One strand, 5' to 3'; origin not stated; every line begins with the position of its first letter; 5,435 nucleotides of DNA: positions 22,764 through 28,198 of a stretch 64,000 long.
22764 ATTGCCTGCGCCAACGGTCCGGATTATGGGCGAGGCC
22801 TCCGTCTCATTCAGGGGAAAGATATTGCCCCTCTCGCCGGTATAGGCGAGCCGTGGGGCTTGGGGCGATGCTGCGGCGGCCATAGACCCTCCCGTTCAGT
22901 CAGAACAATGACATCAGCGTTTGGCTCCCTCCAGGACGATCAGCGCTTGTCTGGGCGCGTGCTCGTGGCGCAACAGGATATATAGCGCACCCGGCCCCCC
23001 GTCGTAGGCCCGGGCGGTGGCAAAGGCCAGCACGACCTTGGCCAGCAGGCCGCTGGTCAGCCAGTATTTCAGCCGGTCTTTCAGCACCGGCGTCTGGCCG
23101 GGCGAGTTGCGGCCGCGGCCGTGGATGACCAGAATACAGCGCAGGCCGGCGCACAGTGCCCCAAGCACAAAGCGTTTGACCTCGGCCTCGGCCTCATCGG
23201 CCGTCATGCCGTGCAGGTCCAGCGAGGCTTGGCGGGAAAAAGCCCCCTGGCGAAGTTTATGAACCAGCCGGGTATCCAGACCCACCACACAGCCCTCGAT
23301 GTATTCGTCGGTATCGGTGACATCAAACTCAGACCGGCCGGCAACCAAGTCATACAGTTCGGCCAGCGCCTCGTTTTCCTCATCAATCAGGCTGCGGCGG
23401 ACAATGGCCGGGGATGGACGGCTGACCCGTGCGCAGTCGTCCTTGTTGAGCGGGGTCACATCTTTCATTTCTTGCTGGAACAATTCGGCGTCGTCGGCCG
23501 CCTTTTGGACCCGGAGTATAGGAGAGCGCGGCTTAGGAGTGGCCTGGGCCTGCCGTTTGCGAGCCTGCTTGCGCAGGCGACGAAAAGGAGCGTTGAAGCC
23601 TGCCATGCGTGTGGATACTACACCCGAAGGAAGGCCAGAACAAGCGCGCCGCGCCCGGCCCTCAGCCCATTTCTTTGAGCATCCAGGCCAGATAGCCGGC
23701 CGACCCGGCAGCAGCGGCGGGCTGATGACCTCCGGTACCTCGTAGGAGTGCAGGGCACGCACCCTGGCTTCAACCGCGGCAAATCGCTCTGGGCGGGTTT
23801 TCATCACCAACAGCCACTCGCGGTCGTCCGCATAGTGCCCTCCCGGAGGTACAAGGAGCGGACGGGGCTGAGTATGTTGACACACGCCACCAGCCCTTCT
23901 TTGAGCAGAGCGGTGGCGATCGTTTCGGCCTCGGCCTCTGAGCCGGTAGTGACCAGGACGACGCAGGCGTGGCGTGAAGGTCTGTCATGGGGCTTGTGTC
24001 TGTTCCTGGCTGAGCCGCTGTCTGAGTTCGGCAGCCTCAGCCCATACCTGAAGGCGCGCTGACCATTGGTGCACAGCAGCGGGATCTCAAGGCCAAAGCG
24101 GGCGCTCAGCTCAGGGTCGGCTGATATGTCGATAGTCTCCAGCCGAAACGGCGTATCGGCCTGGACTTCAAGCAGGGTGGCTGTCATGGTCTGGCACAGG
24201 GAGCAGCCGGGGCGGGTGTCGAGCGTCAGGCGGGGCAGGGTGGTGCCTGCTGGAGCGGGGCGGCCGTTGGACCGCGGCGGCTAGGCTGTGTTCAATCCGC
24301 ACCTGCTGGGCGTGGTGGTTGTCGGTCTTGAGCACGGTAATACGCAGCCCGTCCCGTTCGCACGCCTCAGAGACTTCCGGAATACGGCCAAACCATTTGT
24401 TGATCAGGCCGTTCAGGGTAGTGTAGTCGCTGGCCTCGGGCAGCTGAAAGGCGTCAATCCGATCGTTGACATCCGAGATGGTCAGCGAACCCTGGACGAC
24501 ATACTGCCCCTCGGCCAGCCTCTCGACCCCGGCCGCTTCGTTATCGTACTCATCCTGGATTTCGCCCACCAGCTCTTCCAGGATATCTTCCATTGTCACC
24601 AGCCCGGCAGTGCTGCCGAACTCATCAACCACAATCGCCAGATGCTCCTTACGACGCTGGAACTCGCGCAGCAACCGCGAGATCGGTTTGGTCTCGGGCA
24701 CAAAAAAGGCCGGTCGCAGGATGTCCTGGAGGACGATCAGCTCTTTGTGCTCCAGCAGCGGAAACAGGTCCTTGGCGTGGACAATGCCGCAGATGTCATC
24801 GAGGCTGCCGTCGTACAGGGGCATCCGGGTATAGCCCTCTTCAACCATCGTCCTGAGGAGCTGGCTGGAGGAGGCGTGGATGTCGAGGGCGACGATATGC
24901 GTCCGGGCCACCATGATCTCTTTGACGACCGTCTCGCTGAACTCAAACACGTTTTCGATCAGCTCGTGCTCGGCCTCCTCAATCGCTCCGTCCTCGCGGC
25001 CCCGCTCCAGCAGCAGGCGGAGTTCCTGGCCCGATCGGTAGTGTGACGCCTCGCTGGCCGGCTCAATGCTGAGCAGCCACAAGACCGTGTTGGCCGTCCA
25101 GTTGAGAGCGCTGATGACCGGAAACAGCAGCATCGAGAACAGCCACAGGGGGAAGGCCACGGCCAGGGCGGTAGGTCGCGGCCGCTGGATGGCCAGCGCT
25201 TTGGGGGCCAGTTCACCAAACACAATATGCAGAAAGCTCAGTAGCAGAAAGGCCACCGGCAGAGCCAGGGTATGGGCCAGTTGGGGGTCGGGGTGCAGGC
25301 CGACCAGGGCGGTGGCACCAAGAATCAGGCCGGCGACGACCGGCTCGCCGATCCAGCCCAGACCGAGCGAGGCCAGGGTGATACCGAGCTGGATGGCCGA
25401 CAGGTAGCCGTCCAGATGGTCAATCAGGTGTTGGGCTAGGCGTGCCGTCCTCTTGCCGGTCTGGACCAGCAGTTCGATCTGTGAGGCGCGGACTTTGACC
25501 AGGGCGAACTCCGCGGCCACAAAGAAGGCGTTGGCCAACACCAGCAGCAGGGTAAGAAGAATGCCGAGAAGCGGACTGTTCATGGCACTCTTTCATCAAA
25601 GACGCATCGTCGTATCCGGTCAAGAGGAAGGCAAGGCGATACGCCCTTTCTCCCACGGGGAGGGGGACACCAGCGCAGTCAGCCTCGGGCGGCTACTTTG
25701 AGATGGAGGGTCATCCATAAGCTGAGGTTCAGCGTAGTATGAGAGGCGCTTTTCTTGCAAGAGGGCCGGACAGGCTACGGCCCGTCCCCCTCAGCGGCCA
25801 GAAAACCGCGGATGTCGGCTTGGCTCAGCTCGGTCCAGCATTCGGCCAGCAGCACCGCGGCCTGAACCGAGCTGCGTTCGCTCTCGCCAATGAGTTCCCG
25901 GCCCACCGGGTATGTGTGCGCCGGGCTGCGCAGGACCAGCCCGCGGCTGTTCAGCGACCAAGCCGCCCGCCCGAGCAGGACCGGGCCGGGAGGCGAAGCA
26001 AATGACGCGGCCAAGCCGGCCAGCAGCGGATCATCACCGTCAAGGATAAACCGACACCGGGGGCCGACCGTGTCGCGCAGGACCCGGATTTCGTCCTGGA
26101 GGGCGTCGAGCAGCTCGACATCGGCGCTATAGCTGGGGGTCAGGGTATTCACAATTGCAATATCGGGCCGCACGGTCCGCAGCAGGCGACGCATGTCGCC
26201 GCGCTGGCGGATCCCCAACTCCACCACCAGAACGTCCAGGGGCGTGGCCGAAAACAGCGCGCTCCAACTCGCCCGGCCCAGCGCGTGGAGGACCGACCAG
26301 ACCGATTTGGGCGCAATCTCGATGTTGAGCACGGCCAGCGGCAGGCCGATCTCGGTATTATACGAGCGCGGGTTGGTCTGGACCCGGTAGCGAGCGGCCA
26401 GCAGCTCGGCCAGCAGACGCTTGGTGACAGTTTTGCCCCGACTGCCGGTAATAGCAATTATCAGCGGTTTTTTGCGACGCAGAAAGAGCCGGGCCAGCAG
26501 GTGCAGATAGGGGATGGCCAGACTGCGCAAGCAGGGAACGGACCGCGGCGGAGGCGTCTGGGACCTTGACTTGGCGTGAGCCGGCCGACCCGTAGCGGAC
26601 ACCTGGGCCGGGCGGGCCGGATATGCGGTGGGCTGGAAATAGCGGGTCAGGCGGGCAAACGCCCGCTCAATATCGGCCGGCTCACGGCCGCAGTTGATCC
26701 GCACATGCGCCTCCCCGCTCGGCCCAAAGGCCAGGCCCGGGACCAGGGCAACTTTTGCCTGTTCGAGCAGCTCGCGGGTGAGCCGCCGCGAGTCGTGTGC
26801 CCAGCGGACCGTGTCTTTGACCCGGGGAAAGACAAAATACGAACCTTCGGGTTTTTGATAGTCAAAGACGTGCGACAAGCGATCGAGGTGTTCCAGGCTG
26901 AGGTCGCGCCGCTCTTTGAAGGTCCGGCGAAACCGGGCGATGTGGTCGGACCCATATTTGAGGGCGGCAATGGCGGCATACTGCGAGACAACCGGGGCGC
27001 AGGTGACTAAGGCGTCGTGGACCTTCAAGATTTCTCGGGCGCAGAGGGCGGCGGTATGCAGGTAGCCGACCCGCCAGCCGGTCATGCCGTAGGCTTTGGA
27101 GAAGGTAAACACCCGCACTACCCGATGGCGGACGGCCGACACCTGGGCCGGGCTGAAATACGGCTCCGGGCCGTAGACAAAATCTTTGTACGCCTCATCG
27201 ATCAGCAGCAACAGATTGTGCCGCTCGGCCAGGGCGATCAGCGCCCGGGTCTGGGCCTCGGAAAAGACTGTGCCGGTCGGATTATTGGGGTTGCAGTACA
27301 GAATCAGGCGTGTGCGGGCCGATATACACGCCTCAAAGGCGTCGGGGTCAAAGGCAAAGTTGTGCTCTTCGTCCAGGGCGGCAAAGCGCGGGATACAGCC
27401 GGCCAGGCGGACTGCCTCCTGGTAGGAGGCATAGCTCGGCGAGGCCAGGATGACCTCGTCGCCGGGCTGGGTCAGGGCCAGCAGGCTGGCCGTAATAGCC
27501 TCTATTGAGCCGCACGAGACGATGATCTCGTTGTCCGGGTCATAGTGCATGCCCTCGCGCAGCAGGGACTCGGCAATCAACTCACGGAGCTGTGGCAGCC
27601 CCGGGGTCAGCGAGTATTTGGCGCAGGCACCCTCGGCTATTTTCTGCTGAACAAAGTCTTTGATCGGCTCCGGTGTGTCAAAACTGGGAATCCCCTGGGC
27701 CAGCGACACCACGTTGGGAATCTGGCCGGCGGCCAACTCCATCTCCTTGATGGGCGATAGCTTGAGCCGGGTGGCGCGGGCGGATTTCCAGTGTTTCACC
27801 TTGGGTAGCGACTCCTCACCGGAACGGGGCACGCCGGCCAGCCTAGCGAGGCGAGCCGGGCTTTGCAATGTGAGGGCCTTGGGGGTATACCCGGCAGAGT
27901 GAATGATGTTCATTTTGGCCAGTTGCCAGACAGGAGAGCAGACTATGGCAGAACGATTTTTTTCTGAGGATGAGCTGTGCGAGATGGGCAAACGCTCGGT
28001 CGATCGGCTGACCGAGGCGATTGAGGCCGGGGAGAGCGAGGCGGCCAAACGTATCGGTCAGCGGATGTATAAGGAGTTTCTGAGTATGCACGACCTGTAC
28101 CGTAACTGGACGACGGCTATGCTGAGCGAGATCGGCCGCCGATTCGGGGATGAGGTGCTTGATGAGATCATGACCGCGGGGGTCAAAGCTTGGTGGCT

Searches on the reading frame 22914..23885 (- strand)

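Call 6: search_protein_families(library=pfam, proteins=[window:22914-23885:-], max_evalue=0.01)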
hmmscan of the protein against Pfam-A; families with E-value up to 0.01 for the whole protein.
window:22914-23885:- (323 aa): 2 families
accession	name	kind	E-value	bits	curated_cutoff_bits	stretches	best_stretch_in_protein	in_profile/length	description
PF01713.27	Smr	-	2.8e-21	75.9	25.7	1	222-306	1-77/77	Smr domain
PF03091.20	CutA1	-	5e-10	39.5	22.4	1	16-61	43-88/99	CutA1 divalent ion tolerance protein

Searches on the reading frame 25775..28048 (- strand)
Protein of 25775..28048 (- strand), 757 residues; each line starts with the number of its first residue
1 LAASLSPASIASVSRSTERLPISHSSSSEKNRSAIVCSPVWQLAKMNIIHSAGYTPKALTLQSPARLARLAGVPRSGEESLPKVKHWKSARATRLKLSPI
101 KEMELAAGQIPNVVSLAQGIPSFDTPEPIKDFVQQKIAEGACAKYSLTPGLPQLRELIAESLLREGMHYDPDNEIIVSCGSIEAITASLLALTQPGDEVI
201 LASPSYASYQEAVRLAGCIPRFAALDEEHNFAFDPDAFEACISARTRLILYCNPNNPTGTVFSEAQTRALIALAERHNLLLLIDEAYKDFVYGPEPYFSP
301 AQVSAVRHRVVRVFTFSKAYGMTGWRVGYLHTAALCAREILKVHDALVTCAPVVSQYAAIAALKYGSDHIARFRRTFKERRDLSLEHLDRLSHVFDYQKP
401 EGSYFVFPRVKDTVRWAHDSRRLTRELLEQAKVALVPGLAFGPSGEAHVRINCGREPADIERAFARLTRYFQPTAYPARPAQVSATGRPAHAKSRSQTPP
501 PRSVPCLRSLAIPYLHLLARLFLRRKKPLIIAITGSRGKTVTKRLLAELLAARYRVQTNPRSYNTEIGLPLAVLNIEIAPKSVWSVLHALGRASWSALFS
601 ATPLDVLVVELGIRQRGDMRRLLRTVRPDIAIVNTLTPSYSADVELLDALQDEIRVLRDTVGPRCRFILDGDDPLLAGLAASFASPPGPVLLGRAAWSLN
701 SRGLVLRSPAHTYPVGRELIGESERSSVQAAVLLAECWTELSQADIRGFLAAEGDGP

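Call 48: search_protein_families(library=pfam, proteins=[window:25775-28048:-], max_evalue=0.00001)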
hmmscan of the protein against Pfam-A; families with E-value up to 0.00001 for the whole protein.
window:25775-28048:- (757 aa): 4 families
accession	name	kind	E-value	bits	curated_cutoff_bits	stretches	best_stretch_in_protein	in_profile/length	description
PF00155.27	Aminotran_1_2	-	2.2e-64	218.4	19.7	1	112-467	2-361/361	Aminotransferase class I and II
PF08245.18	Mur_ligase_M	-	1.9e-07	31.7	24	1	533-639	1-91/200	Mur ligase middle domain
PF01041.23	DegT_DnrJ_EryC1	-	8.4e-07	29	19.8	1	182-286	49-147/360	DegT/DnrJ/EryC1/StrS aminotransferase family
PF00266.25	Aminotran_5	-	7.6e-06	25.6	21.5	0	164-286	53-177/371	Aminotransferase class-V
